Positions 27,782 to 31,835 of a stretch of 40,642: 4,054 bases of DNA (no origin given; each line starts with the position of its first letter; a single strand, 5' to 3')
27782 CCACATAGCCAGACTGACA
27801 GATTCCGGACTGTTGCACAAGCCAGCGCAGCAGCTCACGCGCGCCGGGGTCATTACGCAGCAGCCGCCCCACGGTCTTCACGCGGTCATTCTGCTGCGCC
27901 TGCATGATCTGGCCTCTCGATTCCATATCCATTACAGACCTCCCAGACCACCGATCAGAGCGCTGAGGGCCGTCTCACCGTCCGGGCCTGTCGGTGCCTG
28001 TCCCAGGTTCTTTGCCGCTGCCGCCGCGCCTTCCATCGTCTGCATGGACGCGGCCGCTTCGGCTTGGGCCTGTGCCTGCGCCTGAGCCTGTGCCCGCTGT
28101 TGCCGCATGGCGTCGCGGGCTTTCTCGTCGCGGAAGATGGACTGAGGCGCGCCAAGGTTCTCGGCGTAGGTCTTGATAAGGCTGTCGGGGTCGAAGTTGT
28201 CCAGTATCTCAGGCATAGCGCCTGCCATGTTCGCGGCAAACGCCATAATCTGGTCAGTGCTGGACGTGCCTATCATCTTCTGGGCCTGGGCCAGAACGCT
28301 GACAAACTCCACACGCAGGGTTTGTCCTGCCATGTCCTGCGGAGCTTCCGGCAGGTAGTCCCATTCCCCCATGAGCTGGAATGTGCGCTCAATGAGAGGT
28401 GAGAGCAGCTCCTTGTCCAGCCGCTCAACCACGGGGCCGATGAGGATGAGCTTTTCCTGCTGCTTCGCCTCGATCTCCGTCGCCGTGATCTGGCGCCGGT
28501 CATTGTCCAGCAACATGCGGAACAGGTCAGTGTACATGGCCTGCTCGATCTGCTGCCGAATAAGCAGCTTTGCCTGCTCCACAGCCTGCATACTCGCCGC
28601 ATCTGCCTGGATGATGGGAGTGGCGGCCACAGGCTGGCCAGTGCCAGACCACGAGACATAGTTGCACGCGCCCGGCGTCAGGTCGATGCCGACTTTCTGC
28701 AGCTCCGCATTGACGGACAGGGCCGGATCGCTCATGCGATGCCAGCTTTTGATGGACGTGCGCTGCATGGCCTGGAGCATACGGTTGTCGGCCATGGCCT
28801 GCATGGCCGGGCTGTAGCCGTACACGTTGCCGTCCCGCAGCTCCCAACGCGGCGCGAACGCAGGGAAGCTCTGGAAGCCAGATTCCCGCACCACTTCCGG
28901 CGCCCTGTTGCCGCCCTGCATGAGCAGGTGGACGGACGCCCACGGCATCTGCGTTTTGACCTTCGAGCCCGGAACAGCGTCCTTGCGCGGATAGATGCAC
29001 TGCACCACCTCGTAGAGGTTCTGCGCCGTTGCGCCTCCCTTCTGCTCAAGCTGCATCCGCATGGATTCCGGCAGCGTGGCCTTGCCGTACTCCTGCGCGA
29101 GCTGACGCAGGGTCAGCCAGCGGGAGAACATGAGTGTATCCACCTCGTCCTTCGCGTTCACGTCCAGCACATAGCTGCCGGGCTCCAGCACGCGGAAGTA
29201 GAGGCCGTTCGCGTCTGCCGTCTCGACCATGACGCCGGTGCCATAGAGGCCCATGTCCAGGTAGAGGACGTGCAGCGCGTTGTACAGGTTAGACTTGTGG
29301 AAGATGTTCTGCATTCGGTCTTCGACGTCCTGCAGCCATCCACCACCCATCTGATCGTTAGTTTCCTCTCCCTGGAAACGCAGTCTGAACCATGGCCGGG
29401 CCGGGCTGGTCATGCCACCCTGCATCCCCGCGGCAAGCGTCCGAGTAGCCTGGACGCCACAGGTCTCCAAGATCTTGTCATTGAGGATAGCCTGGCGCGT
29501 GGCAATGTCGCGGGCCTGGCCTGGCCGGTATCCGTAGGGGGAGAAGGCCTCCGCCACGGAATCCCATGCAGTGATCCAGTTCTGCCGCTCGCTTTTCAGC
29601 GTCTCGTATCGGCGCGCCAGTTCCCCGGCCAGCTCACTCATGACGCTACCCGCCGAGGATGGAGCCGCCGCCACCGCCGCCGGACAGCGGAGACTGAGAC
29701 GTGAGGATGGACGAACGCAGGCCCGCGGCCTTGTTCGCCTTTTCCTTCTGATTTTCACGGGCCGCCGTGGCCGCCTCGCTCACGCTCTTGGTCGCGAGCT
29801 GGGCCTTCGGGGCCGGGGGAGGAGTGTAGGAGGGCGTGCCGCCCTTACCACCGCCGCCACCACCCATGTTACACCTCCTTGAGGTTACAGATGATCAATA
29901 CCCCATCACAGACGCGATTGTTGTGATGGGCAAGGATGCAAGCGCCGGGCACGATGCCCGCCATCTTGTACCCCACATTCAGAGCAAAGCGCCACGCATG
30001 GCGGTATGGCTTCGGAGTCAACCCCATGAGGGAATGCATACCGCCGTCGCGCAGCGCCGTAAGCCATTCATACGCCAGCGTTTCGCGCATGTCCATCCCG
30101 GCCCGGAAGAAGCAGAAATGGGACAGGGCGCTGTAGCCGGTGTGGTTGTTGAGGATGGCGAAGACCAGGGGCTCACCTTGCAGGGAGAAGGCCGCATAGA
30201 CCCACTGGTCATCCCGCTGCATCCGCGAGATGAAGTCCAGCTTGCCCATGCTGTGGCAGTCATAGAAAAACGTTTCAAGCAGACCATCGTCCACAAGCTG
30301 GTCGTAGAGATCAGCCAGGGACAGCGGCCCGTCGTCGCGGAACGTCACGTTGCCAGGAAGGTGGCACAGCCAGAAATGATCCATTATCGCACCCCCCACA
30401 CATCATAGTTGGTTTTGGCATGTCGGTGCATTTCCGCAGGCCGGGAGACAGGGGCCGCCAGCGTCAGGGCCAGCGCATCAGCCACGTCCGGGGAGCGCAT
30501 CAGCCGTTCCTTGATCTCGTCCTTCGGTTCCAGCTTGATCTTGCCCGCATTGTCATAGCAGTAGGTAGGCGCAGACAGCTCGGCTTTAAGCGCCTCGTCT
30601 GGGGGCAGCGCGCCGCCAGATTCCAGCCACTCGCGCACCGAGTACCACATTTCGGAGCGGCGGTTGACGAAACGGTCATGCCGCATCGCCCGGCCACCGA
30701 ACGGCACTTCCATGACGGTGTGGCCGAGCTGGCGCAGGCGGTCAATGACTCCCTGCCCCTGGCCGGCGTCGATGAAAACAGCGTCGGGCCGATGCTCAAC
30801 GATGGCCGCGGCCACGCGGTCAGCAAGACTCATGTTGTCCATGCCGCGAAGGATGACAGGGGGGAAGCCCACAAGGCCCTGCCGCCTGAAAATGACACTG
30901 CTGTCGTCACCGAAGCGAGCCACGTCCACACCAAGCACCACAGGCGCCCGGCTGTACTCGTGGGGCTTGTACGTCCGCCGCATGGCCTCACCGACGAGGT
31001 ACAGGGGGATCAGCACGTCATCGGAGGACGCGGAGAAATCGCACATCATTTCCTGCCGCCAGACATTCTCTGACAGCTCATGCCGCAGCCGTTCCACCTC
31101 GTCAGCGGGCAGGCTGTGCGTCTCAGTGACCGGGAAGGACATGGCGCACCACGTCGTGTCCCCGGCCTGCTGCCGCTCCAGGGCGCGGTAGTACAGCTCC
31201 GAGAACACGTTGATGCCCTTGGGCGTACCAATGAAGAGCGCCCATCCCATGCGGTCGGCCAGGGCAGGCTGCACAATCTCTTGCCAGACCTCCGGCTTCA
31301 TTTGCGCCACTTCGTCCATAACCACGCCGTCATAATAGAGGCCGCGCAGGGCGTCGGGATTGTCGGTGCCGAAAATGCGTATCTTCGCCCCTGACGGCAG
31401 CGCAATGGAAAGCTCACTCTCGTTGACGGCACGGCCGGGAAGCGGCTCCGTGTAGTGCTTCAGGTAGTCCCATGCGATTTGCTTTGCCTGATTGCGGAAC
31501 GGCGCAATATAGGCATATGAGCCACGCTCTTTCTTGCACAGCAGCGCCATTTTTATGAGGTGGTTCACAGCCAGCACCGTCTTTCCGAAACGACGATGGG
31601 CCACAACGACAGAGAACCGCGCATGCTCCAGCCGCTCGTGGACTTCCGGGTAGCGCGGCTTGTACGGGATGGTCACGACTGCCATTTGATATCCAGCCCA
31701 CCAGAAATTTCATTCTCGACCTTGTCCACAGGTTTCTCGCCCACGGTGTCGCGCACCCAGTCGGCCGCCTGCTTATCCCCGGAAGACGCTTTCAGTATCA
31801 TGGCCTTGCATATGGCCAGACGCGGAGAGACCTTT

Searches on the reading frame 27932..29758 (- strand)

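Call 48: search_protein_families(library=phrogs, proteins=[window:27932-29758:-], max_evalue=0.00001)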
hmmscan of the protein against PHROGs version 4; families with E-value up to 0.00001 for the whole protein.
window:27932-29758:- (608 aa): 4 families
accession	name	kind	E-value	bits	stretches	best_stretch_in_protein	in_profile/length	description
phrog_332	-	connector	2.7e-139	466.1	1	40-587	7-548/560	head-tail adaptor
phrog_21643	-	unknown function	1.7e-47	162.8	1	394-589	66-254/268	-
phrog_21528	-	unknown function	2.8e-39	135.9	1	46-264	5-222/224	-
phrog_449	-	connector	2.2e-28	100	1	46-583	7-515/520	head-tail adaptor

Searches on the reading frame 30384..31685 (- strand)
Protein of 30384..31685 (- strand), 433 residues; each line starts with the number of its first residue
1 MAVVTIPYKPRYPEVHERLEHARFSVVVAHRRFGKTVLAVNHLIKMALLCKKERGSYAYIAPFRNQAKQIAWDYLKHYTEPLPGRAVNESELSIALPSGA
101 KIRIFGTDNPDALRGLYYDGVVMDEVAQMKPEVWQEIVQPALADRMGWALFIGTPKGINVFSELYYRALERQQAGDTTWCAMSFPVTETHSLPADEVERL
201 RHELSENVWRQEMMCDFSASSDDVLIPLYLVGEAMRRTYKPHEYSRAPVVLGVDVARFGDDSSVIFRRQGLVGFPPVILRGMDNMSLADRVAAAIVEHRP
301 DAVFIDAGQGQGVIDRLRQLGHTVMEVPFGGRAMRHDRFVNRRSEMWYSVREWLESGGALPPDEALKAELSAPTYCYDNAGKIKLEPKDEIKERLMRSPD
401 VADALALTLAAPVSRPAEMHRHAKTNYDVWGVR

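Call 48: search_protein_families(library=phrogs, proteins=[window:30384-31685:-], max_evalue=0.00001)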
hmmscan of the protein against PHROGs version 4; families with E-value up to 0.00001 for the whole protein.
window:30384-31685:- (433 aa): 4 families
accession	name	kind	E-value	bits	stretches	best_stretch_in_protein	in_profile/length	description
phrog_2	-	head and packaging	2.9e-51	176.2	1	6-416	262-596/807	terminase large subunit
phrog_7579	-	head and packaging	1.6e-16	61.2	1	16-224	11-220/239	terminase large subunit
phrog_9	-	head and packaging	1.3e-06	28.6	1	32-268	233-503/812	terminase large subunit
phrog_979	-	head and packaging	7e-06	26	0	34-134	178-281/642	terminase large subunit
